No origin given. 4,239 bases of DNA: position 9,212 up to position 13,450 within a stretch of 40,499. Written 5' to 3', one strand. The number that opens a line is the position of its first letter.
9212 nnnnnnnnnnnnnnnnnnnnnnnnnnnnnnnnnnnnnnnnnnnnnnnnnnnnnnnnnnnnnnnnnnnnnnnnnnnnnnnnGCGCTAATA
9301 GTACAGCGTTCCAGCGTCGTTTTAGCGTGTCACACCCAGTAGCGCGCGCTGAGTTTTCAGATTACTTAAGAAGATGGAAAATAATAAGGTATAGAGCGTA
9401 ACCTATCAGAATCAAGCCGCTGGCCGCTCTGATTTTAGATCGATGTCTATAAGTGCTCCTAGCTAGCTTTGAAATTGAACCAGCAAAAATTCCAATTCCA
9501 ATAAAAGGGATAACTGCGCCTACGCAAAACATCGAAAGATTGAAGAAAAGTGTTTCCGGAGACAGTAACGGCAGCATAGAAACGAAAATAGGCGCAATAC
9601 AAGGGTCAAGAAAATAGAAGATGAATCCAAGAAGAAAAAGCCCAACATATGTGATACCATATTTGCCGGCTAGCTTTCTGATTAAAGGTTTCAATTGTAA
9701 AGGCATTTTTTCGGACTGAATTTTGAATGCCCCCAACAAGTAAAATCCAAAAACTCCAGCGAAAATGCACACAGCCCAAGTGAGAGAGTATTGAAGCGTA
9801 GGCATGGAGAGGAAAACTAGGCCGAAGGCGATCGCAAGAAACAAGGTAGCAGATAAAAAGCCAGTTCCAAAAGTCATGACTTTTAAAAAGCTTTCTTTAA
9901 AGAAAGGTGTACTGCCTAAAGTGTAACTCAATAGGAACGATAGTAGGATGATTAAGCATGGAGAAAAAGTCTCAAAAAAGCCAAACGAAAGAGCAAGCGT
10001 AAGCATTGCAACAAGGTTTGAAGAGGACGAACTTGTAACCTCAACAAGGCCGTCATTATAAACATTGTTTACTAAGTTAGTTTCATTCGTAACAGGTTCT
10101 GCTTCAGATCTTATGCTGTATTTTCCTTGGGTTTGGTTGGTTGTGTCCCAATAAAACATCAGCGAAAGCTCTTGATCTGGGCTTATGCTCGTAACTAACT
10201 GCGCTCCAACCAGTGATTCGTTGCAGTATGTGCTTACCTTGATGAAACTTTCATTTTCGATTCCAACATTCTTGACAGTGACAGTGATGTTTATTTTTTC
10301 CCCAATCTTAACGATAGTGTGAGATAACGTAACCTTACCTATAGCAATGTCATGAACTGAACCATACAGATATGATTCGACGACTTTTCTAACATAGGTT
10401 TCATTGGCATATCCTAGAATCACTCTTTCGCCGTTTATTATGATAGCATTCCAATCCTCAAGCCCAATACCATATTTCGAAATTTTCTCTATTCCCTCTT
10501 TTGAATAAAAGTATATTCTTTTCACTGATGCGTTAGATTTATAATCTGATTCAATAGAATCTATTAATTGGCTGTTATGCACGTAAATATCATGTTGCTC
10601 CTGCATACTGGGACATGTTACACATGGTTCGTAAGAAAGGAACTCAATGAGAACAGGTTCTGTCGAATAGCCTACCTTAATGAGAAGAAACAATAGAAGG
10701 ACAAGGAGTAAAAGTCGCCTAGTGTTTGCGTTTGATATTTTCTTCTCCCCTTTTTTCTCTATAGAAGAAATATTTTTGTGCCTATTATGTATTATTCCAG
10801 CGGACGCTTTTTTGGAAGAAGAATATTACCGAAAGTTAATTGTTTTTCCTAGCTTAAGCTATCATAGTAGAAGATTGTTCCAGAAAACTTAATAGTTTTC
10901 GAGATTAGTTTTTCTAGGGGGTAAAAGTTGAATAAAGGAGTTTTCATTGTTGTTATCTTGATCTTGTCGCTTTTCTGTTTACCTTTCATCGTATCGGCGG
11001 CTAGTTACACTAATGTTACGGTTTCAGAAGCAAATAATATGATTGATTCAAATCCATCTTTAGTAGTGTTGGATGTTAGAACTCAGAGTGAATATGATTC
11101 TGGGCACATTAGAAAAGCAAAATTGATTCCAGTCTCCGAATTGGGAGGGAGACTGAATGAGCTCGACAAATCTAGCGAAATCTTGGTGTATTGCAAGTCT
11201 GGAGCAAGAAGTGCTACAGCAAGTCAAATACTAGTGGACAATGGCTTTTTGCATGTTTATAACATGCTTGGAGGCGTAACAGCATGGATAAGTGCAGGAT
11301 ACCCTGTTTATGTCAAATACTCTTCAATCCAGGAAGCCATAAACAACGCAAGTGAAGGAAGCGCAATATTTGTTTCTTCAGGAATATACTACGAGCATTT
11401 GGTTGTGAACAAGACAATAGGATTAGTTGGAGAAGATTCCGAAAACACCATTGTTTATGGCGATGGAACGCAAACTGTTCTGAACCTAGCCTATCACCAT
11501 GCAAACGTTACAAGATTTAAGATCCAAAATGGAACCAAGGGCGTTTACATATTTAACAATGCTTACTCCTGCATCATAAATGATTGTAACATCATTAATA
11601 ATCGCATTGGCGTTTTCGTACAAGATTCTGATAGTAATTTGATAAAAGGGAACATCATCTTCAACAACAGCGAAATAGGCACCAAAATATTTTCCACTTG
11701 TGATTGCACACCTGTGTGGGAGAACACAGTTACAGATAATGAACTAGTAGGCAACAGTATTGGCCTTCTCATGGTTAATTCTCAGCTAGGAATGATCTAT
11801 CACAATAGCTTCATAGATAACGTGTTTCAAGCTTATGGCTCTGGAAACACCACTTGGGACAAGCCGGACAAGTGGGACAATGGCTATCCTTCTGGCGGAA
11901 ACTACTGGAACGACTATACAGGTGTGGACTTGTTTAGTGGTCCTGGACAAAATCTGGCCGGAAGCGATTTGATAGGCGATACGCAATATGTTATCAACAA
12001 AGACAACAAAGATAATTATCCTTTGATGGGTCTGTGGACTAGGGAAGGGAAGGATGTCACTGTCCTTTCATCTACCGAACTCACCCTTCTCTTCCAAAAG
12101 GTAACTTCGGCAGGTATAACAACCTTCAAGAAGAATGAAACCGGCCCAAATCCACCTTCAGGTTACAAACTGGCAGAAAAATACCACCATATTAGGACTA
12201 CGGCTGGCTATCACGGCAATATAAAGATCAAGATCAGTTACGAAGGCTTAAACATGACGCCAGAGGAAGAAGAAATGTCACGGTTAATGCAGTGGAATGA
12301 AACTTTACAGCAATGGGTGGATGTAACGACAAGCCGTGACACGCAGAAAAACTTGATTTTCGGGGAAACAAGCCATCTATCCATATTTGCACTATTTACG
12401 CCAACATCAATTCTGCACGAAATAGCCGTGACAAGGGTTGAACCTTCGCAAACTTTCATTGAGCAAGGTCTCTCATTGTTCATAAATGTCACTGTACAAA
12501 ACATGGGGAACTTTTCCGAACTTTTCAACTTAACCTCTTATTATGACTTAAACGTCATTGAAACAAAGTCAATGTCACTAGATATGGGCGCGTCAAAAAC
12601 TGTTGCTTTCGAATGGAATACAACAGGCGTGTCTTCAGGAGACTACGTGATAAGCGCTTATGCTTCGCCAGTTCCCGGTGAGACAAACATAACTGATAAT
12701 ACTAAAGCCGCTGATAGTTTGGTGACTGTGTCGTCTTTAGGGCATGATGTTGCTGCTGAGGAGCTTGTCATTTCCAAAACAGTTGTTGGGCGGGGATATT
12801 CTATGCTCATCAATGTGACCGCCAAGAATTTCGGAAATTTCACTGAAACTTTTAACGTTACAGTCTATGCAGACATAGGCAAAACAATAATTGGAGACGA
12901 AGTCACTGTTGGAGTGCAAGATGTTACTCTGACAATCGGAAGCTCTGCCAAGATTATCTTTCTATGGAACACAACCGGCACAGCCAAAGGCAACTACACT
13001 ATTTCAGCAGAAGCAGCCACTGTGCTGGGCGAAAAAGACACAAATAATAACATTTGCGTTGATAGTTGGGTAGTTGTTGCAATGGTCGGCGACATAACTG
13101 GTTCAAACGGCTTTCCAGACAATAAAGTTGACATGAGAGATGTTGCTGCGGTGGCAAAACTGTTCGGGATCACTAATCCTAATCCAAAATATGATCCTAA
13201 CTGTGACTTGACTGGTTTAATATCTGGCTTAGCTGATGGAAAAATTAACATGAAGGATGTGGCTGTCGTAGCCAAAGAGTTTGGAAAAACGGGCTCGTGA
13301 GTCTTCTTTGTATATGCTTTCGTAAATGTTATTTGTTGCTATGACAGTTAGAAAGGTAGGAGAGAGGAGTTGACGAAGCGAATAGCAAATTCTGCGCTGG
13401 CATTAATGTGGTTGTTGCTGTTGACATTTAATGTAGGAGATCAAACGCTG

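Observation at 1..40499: Locus-wide cohesin-dockerin network: a cellulosome-like surface assembly whose cargo is peptidases, redox and adhesin modules rather than glycosidases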

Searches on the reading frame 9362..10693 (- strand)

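Call 3: search_protein_families(library=pfam, proteins=[window:9362-10693:-], max_evalue=0.01)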
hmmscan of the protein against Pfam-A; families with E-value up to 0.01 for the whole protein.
window:9362-10693:- (443 aa): 1 family
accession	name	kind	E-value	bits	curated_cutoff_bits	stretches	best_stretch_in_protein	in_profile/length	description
PF07705.17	CARDB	-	3e-10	40.7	22.7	1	116-213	4-100/101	CARDB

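Call 60: search_protein_families(library=ncbifam, proteins=[window:9362-10693:-], max_evalue=0.01)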
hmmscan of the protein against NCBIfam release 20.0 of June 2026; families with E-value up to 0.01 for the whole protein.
window:9362-10693:- (443 aa): 1 family
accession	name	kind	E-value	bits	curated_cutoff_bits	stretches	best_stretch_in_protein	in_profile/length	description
NF045694.1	seleno_TsoB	exception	0.0054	14.9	805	1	221-437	175-391/572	rhodanese/DsbD fusion-like selenoprotein TsoB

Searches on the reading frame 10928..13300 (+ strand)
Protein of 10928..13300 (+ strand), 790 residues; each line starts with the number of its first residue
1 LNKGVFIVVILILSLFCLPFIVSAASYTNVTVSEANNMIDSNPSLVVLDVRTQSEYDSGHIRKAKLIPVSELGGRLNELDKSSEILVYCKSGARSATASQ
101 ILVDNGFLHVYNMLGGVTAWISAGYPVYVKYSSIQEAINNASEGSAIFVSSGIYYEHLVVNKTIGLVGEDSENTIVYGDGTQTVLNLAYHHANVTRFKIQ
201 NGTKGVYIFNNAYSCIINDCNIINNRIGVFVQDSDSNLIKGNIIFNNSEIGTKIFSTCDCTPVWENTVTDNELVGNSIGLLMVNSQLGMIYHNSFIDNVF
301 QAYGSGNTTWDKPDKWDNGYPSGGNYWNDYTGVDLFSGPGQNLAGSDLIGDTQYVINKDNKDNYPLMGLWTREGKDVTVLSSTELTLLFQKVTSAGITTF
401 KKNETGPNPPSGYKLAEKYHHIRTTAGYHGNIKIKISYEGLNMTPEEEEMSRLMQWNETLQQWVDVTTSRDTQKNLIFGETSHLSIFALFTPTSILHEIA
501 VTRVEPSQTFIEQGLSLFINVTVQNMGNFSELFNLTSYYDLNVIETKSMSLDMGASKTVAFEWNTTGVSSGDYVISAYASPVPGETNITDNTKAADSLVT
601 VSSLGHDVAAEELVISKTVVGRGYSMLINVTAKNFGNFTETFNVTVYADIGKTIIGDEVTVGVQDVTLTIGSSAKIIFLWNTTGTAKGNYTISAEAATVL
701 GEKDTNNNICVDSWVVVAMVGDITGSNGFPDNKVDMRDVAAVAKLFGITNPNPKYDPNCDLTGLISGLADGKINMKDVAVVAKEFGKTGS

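Call 3: search_protein_families(library=pfam, proteins=[window:10928-13300:+], max_evalue=0.01)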
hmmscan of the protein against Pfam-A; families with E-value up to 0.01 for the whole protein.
window:10928-13300:+ (790 aa): 4 families
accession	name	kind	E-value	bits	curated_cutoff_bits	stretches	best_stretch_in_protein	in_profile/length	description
PF00581.25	Rhodanese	-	2.5e-18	66.8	22.2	1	32-122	2-101/102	Rhodanese-like domain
PF05048.19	NosD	-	8.6e-16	58.5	23.6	1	124-332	16-212/212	Periplasmic copper-binding protein (NosD)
PF07705.17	CARDB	-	1.4e-07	32.1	22.7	1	512-581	16-85/101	CARDB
PF13229.12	Beta_helix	-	3e-06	27.4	25.9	1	174-295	39-153/158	Right handed beta helix region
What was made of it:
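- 10928..13300 (+): Secreted rhodanese (nt 11021-11293, active-site loop CKSGARS), then a NosD-type beta-helix (11297-11923), CARDB and a C-terminal dockerin (13082-13297, both loops extended). Rhodanese 66.8, NosD 58.5 and CARDB 32.1 bits (call 3).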

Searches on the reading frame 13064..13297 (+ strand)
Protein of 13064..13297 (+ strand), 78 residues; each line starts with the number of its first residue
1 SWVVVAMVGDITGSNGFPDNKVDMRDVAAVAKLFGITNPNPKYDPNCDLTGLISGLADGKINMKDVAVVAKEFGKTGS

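Call 20: search_protein_families(library=pfam, proteins=[window:13064-13297:+], max_evalue=10)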
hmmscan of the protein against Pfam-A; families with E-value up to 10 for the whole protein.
seq(78 aa): 3 families
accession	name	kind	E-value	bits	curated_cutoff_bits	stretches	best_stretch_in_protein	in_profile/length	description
PF00404.24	Dockerin_1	-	0.0002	21.9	22.9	1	19-72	7-55/57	Dockerin type I domain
PF17395.7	DUF5403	-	0.06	14.3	29.2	1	55-75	55-75/97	Family of unknown function (DUF5403)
PF21161.3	P2R3B_EF-hand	-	0.1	12.9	27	1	16-34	8-26/60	P2R3B, EF-hand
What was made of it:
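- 10928..13300 (+): Dockerin_1 21.9 bits as top hit (call 20).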
